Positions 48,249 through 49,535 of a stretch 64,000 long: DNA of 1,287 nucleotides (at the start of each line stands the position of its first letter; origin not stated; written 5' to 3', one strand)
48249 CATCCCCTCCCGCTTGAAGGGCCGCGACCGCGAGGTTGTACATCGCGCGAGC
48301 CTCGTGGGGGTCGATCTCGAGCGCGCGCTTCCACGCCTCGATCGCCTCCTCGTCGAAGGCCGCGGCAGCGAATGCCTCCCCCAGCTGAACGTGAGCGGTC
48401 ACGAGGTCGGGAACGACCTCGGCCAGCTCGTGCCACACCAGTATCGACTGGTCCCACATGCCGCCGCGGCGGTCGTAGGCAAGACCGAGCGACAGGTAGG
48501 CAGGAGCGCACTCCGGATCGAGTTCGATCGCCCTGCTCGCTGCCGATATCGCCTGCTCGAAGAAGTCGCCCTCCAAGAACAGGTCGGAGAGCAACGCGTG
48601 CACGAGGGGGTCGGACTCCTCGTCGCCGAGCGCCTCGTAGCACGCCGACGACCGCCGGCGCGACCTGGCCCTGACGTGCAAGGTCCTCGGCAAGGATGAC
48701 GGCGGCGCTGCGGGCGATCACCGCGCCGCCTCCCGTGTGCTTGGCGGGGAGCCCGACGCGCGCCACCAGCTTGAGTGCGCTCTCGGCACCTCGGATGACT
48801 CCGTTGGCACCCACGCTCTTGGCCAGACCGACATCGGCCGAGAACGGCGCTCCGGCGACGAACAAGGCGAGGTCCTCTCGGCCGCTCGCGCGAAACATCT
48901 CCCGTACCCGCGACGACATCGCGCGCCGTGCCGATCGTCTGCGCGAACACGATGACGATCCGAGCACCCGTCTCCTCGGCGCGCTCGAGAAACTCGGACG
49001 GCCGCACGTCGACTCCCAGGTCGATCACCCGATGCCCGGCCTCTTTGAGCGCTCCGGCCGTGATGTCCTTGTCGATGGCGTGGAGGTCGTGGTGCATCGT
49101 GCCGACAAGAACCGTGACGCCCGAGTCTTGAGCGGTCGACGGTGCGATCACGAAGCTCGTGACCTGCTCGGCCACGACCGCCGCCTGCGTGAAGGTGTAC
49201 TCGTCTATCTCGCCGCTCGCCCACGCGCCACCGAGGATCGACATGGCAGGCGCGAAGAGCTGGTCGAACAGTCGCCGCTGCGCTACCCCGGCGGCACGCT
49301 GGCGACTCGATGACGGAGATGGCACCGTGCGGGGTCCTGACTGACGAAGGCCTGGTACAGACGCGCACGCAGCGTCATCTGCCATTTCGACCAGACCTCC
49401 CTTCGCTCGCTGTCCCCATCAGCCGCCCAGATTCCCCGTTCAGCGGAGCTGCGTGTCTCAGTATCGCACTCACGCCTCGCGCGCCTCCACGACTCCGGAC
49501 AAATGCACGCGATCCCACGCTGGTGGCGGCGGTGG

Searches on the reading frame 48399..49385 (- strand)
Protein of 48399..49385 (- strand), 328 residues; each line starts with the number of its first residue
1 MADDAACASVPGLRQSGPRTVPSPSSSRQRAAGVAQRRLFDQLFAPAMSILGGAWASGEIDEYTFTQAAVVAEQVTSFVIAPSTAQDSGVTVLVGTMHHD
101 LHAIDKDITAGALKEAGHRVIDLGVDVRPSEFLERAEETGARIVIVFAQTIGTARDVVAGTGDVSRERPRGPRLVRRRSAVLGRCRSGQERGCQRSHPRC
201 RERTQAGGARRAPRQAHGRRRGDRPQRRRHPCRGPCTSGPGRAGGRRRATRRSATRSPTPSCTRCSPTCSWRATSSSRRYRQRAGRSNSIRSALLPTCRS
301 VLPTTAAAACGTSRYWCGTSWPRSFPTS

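Call 47: search_protein_families(library=pfam, proteins=[window:48399-49385:-], max_evalue=0.001)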
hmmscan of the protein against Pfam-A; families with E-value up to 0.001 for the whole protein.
window:48399-49385:- (328 aa): 1 family
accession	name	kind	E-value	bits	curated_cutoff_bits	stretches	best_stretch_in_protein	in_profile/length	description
PF02310.24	B12-binding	-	1.6e-10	41.3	32.1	1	91-158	2-72/121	B12 binding domain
